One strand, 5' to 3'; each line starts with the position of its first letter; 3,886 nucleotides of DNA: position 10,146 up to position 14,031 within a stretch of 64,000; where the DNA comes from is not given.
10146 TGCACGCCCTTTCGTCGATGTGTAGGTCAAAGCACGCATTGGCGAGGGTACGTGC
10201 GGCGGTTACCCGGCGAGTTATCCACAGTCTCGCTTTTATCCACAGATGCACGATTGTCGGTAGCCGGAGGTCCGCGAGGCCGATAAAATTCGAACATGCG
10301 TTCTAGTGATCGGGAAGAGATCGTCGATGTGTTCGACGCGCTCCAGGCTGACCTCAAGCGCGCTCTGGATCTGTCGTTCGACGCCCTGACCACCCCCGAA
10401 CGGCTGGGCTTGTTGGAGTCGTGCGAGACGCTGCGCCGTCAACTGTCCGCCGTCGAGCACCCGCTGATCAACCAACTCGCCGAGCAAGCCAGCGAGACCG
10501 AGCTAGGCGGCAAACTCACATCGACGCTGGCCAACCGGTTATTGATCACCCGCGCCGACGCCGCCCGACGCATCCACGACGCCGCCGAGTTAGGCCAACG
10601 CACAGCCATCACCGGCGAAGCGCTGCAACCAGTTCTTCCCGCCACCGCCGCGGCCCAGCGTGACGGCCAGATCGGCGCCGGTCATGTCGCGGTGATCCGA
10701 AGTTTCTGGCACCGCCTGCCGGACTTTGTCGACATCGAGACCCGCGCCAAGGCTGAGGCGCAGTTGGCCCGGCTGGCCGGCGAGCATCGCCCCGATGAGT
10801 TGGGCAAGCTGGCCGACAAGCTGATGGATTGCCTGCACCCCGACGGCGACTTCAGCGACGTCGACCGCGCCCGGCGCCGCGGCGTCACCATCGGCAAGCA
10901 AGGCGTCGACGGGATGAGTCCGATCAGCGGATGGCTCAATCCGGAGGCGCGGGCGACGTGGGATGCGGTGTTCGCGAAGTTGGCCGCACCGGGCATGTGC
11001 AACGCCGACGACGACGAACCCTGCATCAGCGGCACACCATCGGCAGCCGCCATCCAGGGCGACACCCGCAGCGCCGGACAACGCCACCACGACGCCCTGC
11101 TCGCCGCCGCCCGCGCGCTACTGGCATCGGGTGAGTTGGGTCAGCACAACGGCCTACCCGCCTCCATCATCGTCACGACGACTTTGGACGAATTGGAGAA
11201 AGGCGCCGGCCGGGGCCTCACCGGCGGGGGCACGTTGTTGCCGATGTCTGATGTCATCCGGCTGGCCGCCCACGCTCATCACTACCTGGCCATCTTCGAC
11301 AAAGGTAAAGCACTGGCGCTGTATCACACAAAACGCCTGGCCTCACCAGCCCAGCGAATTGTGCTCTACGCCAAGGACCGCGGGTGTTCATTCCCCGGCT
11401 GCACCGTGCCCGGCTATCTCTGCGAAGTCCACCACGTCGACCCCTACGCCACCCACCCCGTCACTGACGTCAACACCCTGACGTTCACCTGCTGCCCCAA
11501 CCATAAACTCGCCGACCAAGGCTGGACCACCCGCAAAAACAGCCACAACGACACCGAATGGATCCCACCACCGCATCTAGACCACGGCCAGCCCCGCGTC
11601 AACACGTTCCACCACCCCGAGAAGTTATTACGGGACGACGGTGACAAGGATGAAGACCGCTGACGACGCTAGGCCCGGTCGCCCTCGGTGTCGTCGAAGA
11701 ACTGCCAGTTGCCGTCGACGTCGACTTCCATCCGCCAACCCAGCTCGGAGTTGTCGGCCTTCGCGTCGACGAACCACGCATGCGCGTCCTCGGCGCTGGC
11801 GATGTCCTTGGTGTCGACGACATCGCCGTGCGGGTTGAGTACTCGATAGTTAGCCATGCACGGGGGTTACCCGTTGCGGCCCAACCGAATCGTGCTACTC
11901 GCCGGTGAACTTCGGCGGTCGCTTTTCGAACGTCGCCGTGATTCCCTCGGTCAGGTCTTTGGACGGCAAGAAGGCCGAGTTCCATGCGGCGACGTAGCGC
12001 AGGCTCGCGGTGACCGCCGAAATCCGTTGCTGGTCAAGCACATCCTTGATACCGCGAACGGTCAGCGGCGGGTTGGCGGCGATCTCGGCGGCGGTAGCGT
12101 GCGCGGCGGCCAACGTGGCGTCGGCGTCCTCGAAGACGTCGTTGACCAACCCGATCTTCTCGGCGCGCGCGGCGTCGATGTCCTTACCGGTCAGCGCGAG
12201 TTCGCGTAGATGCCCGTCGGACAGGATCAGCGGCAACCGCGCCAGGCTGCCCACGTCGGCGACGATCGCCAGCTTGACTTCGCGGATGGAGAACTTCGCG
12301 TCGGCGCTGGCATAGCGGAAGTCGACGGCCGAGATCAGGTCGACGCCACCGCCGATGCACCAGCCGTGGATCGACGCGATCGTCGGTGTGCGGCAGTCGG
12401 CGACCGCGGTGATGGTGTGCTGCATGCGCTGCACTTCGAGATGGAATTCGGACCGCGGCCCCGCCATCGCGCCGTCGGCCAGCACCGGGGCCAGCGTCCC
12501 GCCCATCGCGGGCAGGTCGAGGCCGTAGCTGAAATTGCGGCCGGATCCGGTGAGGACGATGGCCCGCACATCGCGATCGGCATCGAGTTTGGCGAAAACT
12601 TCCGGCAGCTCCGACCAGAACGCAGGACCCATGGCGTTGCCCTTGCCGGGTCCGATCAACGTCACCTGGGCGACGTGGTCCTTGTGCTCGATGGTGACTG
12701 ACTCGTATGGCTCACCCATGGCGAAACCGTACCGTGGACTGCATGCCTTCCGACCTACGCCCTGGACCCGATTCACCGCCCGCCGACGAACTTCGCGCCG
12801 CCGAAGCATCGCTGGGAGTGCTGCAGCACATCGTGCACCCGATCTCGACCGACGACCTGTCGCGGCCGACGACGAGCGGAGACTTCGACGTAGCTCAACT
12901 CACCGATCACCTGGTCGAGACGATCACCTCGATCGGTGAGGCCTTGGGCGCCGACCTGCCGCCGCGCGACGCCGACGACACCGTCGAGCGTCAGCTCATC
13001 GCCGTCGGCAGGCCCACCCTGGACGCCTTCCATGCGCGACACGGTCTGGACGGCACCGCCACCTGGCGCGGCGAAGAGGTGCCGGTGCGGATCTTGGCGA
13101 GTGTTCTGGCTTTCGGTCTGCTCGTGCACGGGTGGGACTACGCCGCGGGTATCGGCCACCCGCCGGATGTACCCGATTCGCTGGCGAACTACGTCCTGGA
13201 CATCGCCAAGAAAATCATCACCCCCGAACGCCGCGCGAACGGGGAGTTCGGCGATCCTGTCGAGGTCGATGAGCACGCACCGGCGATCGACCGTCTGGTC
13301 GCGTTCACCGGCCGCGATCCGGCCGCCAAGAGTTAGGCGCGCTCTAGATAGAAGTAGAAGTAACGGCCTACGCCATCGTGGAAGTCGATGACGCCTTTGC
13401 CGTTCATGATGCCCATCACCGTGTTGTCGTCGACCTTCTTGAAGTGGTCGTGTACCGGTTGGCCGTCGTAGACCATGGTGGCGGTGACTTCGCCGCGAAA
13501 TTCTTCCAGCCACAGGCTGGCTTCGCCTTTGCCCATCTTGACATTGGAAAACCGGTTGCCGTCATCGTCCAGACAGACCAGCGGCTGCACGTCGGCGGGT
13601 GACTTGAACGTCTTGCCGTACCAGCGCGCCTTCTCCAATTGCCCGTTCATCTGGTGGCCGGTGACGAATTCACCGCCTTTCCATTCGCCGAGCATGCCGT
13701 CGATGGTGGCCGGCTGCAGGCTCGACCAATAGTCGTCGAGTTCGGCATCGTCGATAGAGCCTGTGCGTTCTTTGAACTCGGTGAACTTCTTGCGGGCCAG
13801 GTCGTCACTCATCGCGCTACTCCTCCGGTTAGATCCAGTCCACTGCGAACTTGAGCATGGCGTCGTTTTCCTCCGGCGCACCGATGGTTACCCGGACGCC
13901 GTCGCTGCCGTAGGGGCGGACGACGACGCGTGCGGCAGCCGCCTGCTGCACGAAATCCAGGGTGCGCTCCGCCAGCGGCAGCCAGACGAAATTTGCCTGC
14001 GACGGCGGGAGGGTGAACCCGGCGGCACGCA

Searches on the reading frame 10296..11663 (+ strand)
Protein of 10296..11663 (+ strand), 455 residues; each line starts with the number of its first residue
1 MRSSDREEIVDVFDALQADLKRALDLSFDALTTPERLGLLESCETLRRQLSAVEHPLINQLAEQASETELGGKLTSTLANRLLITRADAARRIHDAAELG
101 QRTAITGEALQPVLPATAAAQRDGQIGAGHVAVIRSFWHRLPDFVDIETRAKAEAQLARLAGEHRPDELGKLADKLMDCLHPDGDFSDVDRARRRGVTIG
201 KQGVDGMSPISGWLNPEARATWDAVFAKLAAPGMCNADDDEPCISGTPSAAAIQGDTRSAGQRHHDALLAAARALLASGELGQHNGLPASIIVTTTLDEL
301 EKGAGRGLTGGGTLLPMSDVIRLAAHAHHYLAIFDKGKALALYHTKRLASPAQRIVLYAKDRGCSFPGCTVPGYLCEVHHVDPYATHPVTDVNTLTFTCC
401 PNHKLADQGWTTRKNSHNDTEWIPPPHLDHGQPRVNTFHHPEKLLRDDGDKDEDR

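Call 17: search_protein_families(library=pfam, proteins=[window:10296-11663:+], max_evalue=0.001)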
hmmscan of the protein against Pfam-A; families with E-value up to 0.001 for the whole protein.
window:10296-11663:+ (455 aa): 1 family
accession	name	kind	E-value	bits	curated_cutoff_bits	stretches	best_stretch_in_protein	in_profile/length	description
PF02720.22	DUF222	-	1e-111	373.6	24.4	1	39-361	3-306/306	Domain of unknown function (DUF222)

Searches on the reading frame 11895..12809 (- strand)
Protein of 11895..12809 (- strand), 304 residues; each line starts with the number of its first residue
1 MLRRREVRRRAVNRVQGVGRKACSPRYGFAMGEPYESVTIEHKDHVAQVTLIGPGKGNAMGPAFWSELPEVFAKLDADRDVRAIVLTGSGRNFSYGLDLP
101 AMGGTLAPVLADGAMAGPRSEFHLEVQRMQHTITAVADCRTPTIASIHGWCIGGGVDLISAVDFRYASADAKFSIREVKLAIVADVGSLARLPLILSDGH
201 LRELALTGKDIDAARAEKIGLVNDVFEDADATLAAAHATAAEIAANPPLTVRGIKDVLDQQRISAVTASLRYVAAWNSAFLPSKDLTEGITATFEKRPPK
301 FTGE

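Call 17: search_protein_families(library=pfam, proteins=[window:11895-12809:-], max_evalue=0.001)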
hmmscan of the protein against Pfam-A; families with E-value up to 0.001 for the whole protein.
window:11895-12809:- (304 aa): 2 families
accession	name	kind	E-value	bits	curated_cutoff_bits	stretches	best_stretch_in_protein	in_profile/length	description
PF00378.25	ECH_1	-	3.2e-41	141.8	27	1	42-303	2-250/251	Enoyl-CoA hydratase/isomerase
PF16113.10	ECH_2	-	3.1e-20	73.4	27.2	1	48-230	3-176/335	Enoyl-CoA hydratase/isomerase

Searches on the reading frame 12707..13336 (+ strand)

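Call 17: search_protein_families(library=pfam, proteins=[window:12707-13336:+], max_evalue=0.001)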
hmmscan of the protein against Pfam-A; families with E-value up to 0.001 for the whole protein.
window:12707-13336:+ (209 aa): 1 family
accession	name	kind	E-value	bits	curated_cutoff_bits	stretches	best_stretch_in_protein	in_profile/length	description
PF11716.13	MDMPI_N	-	0.00093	20.3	24.2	0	40-123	9-114/140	Mycothiol maleylpyruvate isomerase N-terminal domain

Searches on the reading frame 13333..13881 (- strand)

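Call 17: search_protein_families(library=pfam, proteins=[window:13333-13881:-], max_evalue=0.001)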
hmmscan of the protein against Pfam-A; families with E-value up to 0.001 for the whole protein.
window:13333-13881:- (182 aa): 2 families
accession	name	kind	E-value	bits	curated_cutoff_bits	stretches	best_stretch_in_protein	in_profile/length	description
PF14232.11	DUF4334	-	1.1e-27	96.1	25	1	119-181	1-57/57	Domain of unknown function (DUF4334)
PF14231.11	GXWXG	-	5.9e-25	87.5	25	1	51-108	2-59/59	GXWXG protein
